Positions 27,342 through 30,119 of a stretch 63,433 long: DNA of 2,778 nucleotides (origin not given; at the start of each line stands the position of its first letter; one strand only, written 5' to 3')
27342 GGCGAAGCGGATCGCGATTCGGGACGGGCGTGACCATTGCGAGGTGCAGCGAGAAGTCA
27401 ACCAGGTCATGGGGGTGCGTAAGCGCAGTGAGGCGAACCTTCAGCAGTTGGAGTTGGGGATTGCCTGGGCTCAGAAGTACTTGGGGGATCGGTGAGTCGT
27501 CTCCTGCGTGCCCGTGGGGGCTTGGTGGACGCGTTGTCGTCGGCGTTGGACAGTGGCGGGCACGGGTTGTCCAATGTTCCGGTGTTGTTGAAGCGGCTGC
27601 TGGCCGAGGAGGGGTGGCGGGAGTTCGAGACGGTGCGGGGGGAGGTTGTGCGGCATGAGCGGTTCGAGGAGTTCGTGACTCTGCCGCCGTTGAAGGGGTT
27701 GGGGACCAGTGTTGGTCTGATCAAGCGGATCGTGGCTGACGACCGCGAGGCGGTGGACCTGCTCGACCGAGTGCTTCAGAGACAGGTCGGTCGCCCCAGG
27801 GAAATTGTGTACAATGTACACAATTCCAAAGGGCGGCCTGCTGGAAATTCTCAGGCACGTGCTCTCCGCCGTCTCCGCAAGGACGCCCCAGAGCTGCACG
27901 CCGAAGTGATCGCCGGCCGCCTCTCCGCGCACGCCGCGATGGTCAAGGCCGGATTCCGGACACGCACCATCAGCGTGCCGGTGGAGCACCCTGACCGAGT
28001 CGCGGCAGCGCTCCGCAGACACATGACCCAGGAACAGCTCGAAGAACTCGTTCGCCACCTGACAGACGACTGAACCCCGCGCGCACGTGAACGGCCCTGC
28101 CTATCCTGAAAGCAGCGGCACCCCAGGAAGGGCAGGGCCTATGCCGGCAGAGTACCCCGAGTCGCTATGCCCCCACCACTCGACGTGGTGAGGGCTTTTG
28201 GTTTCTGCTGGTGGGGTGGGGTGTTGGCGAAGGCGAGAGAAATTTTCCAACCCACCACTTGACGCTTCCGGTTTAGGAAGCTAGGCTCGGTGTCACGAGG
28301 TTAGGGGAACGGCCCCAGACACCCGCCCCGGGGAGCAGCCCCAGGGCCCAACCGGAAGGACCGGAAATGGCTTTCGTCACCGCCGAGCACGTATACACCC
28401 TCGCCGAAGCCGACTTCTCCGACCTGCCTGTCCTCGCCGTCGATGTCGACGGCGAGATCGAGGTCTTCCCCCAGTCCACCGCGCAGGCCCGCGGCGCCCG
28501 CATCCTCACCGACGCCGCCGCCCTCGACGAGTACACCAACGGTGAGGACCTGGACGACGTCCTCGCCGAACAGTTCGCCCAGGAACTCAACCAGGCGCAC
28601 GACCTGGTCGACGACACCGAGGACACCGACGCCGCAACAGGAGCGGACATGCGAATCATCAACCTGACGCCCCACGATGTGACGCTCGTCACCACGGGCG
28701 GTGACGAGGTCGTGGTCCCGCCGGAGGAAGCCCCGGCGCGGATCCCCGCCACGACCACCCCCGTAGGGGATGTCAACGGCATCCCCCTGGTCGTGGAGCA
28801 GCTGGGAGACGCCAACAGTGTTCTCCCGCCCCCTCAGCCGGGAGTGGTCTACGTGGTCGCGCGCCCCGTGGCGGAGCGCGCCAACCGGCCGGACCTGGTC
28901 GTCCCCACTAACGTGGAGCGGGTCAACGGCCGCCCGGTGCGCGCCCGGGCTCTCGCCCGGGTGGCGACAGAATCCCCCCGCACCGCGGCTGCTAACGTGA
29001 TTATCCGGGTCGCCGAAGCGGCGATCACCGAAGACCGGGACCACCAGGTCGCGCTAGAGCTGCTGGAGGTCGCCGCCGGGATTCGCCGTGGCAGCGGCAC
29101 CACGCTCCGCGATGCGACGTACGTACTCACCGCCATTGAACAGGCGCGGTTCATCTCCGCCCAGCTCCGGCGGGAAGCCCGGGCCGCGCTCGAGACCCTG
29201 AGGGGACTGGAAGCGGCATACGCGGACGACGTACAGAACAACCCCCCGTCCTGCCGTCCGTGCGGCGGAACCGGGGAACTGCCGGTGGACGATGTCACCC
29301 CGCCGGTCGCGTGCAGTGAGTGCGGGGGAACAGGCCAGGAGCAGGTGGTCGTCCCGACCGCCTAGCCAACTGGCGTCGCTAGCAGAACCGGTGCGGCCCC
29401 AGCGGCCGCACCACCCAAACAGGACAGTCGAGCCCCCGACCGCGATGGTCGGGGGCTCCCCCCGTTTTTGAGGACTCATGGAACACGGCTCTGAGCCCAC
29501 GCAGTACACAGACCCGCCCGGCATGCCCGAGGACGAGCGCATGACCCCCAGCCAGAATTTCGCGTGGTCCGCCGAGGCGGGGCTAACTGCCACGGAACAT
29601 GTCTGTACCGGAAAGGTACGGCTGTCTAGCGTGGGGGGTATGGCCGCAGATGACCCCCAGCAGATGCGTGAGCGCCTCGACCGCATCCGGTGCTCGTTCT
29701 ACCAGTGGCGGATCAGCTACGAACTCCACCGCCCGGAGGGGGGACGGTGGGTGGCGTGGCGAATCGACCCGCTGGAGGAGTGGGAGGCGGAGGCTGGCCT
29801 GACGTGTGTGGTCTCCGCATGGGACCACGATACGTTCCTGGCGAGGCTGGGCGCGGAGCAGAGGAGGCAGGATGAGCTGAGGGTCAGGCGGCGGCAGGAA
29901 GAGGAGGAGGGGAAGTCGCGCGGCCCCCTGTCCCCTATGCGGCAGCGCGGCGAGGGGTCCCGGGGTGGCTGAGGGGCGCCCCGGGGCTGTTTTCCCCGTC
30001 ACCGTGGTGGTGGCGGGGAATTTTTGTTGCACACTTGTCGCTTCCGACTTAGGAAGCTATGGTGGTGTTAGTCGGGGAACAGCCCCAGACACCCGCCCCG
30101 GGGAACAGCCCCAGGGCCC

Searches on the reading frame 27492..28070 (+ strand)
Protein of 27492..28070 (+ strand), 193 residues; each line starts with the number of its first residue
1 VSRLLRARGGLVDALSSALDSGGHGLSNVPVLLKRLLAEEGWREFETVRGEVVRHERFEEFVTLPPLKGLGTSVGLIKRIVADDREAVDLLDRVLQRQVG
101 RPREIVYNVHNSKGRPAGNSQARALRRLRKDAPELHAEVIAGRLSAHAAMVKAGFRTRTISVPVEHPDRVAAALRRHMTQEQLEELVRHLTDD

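Call 91: search_protein_families(library=ncbifam, proteins=[window:27492-28070:+], max_evalue=0.1)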
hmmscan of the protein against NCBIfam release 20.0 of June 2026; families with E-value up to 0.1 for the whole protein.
window:27492-28070:+ (193 aa): 1 family
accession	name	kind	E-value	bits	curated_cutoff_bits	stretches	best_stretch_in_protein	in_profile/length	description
NF005475.0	PRK07075.1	equivalog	0.092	12.9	126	0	121-178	9-65/105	isochorismate lyase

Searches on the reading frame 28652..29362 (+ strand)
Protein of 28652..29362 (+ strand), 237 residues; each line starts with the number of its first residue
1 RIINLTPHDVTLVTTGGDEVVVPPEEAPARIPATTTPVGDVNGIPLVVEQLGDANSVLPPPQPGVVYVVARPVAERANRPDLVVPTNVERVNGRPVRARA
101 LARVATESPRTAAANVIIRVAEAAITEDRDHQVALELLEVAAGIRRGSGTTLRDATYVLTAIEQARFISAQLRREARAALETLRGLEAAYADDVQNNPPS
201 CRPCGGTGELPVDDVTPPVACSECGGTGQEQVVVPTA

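Call 90: search_protein_families(library=phrogs, proteins=[window:28652-29362:+], max_evalue=0.01)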
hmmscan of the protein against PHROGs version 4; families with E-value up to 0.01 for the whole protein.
window:28652-29362:+ (237 aa): 2 families
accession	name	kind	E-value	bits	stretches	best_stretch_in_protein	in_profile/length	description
phrog_21731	-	unknown function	1.4e-102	344.1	1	1-232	97-328/329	-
phrog_30542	-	unknown function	6.2e-12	46.3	1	2-102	129-235/237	-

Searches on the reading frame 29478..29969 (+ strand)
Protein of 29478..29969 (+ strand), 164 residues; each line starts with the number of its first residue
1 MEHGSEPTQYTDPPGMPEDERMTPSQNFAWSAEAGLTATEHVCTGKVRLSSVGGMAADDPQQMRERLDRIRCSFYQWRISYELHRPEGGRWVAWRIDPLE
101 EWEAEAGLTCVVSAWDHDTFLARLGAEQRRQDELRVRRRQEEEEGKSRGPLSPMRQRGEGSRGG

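Call 3: search_protein_families(library=pfam, proteins=[window:29478-29969:+], max_evalue=1)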
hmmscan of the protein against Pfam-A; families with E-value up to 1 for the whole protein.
window:29478-29969:+ (164 aa): 1 family
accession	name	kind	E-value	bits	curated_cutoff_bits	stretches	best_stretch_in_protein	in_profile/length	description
PF10430.15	Ig_Tie2_1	-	0.028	15.2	25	1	102-133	13-43/95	Tie-2 Ig-like domain 1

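Call 4: search_protein_families(library=phrogs, proteins=[window:29478-29969:+], max_evalue=0.1)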
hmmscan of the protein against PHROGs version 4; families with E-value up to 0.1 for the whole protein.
window:29478-29969:+ (164 aa): 0 families

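Call 91: search_protein_families(library=ncbifam, proteins=[window:29478-29969:+], max_evalue=0.1)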
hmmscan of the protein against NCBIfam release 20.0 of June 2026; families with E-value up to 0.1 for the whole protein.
window:29478-29969:+ (164 aa): 0 families
